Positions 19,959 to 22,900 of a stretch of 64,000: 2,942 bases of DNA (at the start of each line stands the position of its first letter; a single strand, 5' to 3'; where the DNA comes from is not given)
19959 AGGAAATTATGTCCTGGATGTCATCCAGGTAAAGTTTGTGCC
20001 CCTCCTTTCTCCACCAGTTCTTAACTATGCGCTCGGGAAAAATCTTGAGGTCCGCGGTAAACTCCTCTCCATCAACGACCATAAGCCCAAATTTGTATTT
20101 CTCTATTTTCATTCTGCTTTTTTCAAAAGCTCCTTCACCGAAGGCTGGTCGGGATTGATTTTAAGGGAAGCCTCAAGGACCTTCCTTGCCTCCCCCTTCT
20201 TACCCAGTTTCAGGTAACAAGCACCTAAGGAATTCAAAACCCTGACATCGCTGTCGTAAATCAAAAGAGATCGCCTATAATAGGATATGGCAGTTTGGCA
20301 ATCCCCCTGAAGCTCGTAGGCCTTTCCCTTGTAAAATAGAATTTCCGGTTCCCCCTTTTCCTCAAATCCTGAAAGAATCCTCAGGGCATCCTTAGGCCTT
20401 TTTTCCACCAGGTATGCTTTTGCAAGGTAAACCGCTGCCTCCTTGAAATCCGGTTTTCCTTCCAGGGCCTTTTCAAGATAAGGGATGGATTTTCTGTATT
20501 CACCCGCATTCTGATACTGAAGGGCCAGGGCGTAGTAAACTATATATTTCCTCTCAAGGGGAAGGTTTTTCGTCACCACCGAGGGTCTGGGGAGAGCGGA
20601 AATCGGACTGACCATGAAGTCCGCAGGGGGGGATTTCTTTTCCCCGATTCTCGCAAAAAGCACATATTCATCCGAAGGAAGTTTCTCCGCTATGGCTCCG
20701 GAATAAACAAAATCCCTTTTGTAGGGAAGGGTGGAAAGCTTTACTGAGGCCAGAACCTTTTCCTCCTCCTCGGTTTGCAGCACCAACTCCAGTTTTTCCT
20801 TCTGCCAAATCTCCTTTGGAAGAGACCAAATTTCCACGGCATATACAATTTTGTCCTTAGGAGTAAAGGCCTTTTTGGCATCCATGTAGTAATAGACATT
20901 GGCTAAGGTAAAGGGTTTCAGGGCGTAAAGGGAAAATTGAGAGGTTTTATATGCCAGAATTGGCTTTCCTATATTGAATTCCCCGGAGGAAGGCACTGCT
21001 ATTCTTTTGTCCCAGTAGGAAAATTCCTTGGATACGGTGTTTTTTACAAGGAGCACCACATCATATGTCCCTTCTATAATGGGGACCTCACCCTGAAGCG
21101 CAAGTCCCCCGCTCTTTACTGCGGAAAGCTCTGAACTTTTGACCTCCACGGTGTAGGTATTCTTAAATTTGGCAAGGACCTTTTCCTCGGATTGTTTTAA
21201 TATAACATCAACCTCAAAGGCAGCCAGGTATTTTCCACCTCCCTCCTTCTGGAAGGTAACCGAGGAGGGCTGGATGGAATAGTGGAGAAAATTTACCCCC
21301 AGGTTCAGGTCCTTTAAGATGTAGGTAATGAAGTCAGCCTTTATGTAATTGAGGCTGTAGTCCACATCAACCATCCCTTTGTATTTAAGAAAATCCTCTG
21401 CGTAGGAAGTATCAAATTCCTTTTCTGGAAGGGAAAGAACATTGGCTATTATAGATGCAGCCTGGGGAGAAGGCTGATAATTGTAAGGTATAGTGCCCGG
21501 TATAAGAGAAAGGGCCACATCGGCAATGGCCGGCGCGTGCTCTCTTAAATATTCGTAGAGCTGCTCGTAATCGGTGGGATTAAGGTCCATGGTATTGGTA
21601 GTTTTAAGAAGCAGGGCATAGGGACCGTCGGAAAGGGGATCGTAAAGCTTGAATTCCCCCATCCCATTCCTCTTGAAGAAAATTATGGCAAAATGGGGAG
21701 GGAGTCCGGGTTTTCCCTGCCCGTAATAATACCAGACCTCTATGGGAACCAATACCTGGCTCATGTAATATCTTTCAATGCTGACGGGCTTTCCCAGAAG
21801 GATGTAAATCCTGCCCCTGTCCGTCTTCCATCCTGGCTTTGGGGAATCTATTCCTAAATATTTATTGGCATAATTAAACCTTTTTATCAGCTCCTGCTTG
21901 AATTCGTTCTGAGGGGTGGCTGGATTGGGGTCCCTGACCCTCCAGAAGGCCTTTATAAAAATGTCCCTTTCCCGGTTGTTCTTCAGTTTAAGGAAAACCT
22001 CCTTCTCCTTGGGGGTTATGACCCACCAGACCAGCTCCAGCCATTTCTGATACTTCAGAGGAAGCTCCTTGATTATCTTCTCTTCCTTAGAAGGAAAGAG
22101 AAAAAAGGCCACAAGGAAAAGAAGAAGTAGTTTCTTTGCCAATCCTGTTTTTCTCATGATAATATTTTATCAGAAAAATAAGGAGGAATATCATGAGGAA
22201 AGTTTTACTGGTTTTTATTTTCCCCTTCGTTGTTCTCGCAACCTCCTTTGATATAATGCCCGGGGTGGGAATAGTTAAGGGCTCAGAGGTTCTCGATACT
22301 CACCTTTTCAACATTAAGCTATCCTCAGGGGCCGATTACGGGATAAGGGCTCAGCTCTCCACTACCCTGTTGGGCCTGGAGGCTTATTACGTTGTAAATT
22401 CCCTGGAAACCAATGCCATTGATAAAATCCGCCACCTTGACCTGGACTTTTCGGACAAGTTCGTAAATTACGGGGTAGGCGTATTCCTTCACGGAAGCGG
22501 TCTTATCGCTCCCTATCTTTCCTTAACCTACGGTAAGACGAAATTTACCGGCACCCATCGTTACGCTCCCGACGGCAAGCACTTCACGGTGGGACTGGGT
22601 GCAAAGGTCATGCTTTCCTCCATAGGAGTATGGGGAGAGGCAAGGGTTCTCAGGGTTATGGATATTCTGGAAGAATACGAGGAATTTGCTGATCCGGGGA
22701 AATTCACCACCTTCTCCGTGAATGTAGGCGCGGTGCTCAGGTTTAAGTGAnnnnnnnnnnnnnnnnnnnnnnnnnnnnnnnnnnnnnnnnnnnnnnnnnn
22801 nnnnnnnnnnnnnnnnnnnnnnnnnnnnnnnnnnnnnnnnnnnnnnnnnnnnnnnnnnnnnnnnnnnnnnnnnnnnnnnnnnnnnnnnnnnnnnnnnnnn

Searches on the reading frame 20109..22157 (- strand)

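Call 3: search_protein_families(library=pfam, proteins=[window:20109-22157:-], max_evalue=0.1)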
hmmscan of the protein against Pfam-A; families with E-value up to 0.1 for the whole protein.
window:20109-22157:- (682 aa): 24 families
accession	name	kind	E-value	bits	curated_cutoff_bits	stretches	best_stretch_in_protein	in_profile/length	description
PF14559.12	TPR_19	-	2.4e-16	60.3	25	2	617-680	4-67/68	Tetratricopeptide repeat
PF07719.23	TPR_2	-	3.3e-16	58.4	27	3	639-670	2-33/34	Tetratricopeptide repeat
PF13428.12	TPR_14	-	1.2e-13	50.7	23.5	2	640-678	3-41/44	Tetratricopeptide repeat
PF00515.34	TPR_1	-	1.9e-13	50.1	27.8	3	639-670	2-33/34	Tetratricopeptide repeat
PF13432.12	TPR_16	-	5.3e-13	49.6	32.7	2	542-592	1-51/65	Tetratricopeptide repeat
PF13181.12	TPR_8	-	2.4e-11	43.3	25.7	2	639-670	2-33/34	Tetratricopeptide repeat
PF13424.12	TPR_12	-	2.8e-11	43.9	30.1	1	609-667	8-74/77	Tetratricopeptide repeat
PF12895.13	ANAPC3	-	4.9e-10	40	27.2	2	601-663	20-81/82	Anaphase-promoting complex, cyclosome, subunit 3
PF20094.4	GWxTD_dom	-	3.1e-09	37.2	26.9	1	37-146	31-128/172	GWxTD domain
PF13431.12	TPR_17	-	3.1e-08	33.7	24.4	1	626-658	1-33/34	Tetratricopeptide repeat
PF13176.12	TPR_7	-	6e-08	32.6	27.9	0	541-572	2-33/36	Tetratricopeptide repeat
PF13174.12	TPR_6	-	1.2e-05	26.1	26.3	0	607-629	3-25/33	Tetratricopeptide repeat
PF24575.1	TPR_Slam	-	1.4e-05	25.9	35.2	1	532-591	41-100/104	Surface lipoprotein assembly modifier, N-terminal TPR repeats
PF13371.12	TPR_9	-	4.5e-05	23.8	35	1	617-676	8-67/73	Tetratricopeptide repeat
PF12569.14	NatA_aux_su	-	9.4e-05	22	33.3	0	604-680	4-80/515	N-terminal acetyltransferase A, auxiliary subunit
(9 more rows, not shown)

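Call 4: search_protein_families(library=ncbifam, proteins=[window:20109-22157:-], max_evalue=0.1)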
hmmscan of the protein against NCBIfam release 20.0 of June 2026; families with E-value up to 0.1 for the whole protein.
window:20109-22157:- (682 aa): 21 families
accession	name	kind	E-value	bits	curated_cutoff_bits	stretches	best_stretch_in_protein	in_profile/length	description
TIGR04514.1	GWxTD_dom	domain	8.9e-29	100.1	28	1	41-145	4-105/105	GWxTD domain-containing protein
TIGR02917.1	PEP_TPR_lipo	equivalog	9.2e-15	53.6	312.2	1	541-675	638-773/899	XrtA/PEP-CTERM system TPR-repeat protein PrsT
NF040959.1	MamA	equivalog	7.4e-11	41.9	200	2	600-675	67-142/204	magnetosome protein MamA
TIGR02521.1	type_IV_pilW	equivalog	5e-10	39.3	154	2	622-674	117-171/234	type IV pilus biogenesis/stability protein PilW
TIGR02552.1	LcrH_SycD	equivalog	7.1e-10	38.7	104.8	1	612-682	60-130/136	SycD/LcrH family type III secretion system chaperone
NF052415.1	T3SS_chap_SctY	equivalog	2.7e-09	37.5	70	2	553-631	21-104/106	type III secretion apparatus assembly chaperone SctY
NF047558.1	TPR_END_plus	domain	0.0001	22.2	32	1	540-575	1-36/56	TPR end-of-group domain-containing protein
NF002725.1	PRK02603.1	equivalog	0.00012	22.1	143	0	608-673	39-107/173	photosystem I assembly protein Ycf3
NF053607.1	CHU_0125_OmpA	equivalog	0.00016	20.3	620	1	549-630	30-113/639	CHU_0125 family OmpA-like outer membrane integrity protein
NF047507.1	TPR_BatC_Lepto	exception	0.00021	20.9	175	1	604-675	58-133/214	TPR repeat-containing protein BatC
NF011721.1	PRK15174.1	equivalog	0.00025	19.4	1200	1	622-680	268-326/656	Vi polysaccharide transport protein VexE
NF033762.1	social_mot_Tgl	equivalog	0.00086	18.7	225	1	539-670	32-168/252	social motility TPR repeat lipoprotein Tgl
NF011886.0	PRK15359.1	equivalog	0.0018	18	146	1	619-681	73-135/144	type III secretion system chaperone protein SscB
NF008756.0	PRK11788.1-4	equivalog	0.0041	16.2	474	1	540-632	182-277/389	lipopolysaccharide assembly protein LapB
NF052312.1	T9SS_PorW_SprE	equivalog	0.013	14.2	250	0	531-573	172-214/716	type IX secretion system periplasmic lipoprotein PorW/SprE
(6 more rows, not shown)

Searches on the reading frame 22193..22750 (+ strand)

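Call 3: search_protein_families(library=pfam, proteins=[window:22193-22750:+], max_evalue=0.1)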
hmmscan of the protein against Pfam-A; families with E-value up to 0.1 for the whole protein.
window:22193-22750:+ (185 aa): 2 families
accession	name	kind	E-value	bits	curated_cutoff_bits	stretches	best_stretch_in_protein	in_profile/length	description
PF13505.12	OMP_b-brl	-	2.5e-05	25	28.7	1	47-179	44-172/175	Outer membrane protein beta-barrel domain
PF09259.16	Fve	-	0.017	15.7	25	1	6-77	5-75/111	Fungal immunomodulatory protein Fve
